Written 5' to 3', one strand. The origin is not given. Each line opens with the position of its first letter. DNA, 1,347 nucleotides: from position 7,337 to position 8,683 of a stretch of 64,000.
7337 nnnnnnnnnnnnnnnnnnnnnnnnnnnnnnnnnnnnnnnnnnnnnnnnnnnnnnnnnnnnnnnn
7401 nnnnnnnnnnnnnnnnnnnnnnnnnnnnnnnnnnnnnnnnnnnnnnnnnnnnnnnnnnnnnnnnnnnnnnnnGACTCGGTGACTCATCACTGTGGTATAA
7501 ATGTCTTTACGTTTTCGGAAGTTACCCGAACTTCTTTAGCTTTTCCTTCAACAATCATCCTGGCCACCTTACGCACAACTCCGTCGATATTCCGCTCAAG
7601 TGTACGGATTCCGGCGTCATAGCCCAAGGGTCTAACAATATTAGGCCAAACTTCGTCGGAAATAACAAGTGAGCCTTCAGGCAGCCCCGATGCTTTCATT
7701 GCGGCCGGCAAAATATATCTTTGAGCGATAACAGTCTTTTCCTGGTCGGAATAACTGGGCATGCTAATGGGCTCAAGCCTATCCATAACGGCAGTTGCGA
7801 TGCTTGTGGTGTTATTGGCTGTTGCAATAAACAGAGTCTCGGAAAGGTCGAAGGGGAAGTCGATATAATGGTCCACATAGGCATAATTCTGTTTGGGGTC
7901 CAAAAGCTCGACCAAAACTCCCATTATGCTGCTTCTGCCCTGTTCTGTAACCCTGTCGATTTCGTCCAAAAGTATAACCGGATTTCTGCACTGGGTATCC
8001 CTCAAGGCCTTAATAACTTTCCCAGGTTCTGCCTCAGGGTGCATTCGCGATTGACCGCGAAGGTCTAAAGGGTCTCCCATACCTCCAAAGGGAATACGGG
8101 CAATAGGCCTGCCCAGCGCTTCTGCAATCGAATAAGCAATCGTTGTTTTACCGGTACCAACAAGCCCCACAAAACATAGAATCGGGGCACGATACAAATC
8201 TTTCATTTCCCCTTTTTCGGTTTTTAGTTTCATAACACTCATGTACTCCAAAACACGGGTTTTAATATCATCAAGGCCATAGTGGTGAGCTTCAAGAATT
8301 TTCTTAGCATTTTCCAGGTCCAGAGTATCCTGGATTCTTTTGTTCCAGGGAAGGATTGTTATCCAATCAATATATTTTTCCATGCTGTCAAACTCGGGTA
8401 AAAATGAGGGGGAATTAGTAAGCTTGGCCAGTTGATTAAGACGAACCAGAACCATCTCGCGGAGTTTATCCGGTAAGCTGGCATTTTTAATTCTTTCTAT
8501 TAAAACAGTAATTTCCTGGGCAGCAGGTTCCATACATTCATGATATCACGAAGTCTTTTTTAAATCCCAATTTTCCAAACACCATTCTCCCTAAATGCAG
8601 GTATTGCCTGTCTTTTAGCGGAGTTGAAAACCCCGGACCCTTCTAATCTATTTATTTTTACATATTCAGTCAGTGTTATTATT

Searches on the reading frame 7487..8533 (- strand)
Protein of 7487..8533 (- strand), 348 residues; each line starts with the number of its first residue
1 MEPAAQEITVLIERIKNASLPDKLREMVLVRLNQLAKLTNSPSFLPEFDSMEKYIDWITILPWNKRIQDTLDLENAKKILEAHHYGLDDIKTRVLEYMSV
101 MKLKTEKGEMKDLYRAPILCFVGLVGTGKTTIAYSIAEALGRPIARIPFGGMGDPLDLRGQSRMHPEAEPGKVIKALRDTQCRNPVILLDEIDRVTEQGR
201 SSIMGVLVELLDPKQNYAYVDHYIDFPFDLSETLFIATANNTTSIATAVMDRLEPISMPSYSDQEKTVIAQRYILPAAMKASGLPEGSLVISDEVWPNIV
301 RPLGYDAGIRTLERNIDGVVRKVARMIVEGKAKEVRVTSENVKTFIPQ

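Call 14: search_protein_families(library=pfam, proteins=[window:7487-8533:-], max_evalue=0.01)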
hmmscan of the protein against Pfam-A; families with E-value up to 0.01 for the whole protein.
window:7487-8533:- (348 aa): 7 families
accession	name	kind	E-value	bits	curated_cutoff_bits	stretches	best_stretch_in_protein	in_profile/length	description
PF00004.35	AAA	-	7.1e-16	59.3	21.2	1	119-255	1-125/131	ATPase family associated with various cellular activities (AAA)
PF22667.2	Lon_lid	-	1.7e-11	44.1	27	1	280-334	1-56/57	Lon protease AAA+ ATPase lid domain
PF07728.20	AAA_5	-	9.3e-09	35.9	22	1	119-243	2-125/139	AAA domain (dynein-related subfamily)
PF07726.17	AAA_3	-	0.00025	21.4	27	1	123-209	6-88/131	ATPase family associated with various cellular activities (AAA)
PF13401.12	AAA_22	-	0.00043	21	27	1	115-211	4-108/130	AAA domain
PF13173.12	AAA_14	-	0.0048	17.3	27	0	117-197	3-76/129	AAA domain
PF07724.20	AAA_2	-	0.0079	16.7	27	0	181-246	73-130/166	AAA domain (Cdc48 subfamily)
